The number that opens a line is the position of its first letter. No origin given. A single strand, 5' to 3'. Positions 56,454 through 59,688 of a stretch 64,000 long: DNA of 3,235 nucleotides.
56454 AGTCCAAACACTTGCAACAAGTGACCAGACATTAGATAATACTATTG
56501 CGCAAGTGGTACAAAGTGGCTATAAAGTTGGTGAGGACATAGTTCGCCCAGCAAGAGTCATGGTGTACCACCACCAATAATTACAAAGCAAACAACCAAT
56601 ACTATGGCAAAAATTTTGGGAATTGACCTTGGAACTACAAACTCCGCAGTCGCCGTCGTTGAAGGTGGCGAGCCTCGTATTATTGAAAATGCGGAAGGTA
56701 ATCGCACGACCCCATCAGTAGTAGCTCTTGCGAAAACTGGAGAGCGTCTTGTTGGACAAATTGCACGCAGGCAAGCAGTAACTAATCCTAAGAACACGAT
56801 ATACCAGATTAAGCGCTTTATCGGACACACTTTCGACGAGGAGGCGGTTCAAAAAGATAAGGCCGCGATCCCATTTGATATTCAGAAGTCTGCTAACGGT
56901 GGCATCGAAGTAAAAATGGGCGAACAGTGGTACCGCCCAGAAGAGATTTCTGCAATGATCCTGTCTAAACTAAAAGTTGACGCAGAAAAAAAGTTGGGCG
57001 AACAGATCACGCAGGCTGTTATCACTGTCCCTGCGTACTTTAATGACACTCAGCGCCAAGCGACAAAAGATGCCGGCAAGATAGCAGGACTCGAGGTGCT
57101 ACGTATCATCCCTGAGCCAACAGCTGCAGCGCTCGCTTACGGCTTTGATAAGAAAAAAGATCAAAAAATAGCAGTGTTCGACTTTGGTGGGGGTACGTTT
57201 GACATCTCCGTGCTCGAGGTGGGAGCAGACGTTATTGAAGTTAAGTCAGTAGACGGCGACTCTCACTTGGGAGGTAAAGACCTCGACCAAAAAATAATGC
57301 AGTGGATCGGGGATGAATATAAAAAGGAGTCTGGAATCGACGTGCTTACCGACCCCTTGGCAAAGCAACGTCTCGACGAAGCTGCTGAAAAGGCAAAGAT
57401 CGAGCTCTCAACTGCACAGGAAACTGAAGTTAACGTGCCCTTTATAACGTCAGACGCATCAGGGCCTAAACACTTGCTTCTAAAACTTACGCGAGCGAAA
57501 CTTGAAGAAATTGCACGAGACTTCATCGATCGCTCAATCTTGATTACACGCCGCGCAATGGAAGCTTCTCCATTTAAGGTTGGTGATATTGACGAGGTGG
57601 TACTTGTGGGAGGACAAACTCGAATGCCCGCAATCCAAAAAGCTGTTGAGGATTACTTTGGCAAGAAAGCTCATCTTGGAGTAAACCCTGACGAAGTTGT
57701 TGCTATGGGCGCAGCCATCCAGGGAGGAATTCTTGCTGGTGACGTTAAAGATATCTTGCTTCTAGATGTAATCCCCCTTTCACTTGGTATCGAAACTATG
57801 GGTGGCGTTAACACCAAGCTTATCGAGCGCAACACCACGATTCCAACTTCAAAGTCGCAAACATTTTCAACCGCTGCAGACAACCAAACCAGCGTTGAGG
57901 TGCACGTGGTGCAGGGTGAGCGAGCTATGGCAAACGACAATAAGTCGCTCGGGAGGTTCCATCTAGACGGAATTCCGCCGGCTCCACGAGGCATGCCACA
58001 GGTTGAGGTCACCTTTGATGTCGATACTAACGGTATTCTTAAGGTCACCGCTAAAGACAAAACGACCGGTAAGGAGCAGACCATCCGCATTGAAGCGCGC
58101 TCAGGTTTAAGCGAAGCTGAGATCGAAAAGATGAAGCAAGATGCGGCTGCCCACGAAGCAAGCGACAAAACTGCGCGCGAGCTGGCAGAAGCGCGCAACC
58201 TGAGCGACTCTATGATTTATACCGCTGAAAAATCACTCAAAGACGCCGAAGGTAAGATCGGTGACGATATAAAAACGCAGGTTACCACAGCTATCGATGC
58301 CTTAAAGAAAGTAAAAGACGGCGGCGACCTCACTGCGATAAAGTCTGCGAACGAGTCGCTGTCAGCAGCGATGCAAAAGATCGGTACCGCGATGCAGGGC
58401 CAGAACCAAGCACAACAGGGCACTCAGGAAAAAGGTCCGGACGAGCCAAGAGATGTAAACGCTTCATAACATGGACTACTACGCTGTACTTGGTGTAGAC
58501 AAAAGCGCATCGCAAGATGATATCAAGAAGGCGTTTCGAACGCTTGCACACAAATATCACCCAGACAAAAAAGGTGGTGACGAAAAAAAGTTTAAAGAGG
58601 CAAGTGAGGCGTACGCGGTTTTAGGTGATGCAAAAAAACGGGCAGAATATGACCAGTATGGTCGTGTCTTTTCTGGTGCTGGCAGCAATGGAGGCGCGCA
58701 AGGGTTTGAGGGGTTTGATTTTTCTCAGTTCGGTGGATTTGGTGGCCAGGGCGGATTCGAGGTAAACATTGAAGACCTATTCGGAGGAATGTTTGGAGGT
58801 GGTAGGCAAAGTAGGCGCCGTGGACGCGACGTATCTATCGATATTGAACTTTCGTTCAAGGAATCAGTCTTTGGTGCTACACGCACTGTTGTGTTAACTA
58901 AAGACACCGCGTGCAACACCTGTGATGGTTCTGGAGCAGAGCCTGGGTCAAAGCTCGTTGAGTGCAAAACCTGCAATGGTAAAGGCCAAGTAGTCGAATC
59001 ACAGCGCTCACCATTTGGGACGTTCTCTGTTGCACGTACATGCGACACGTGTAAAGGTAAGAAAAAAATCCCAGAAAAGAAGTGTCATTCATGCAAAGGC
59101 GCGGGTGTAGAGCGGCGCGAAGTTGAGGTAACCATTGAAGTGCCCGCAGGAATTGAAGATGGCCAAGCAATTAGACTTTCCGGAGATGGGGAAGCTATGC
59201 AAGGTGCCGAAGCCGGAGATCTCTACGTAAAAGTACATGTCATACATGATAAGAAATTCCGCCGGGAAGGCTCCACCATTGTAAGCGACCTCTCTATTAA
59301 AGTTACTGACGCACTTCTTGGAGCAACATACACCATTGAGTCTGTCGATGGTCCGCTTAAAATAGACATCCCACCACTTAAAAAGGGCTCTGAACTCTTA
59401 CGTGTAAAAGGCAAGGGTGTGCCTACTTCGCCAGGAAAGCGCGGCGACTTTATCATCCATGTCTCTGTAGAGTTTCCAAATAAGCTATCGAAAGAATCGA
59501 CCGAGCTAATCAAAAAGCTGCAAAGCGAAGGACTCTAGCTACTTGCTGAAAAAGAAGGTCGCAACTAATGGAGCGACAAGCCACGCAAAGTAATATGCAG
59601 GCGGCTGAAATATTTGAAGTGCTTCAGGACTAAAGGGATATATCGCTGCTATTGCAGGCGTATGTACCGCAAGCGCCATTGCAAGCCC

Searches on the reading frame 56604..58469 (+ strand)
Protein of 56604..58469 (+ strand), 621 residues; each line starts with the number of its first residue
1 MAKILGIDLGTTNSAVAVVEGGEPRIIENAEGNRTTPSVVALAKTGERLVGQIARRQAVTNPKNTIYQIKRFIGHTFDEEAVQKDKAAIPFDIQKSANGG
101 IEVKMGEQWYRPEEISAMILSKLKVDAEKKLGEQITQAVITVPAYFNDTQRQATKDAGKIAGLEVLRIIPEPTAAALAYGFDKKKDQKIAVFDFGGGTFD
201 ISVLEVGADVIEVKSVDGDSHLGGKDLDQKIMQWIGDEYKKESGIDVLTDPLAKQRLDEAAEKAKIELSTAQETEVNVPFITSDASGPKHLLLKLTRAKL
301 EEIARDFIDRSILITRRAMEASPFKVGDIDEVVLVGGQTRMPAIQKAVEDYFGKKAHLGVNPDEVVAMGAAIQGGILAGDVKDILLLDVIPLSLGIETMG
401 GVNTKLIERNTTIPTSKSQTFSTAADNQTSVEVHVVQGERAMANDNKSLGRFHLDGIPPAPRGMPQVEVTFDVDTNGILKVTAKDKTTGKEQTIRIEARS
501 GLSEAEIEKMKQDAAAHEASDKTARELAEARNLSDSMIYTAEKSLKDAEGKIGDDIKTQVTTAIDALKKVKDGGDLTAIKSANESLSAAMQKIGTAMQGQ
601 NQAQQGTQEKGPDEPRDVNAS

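Call 88: search_protein_families(library=pfam, proteins=[window:56604-58469:+], max_evalue=0.00001)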
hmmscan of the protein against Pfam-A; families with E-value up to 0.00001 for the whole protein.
window:56604-58469:+ (621 aa): 2 families
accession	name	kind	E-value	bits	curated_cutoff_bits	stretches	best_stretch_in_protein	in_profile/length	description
PF00012.26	HSP70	-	1.1e-242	807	20.6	1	4-597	1-597/599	Hsp70 protein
PF06723.19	MreB_Mbl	-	1.1e-17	64.3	27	1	126-371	84-316/327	MreB/Mbl protein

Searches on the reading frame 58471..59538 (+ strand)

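Call 88: search_protein_families(library=pfam, proteins=[window:58471-59538:+], max_evalue=0.00001)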
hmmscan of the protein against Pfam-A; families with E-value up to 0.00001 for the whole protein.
window:58471-59538:+ (355 aa): 3 families
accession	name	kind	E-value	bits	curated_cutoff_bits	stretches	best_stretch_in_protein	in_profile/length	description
PF01556.23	DnaJ_C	-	2.4e-39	135.3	26.6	1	122-336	2-152/152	DnaJ C terminal domain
PF00226.36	DnaJ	-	1.2e-22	80.2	27.8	1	2-61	1-63/63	DnaJ domain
PF00684.25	DnaJ_CXXCXGXG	-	1.2e-16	61.1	32.7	1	148-212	1-65/65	DnaJ central domain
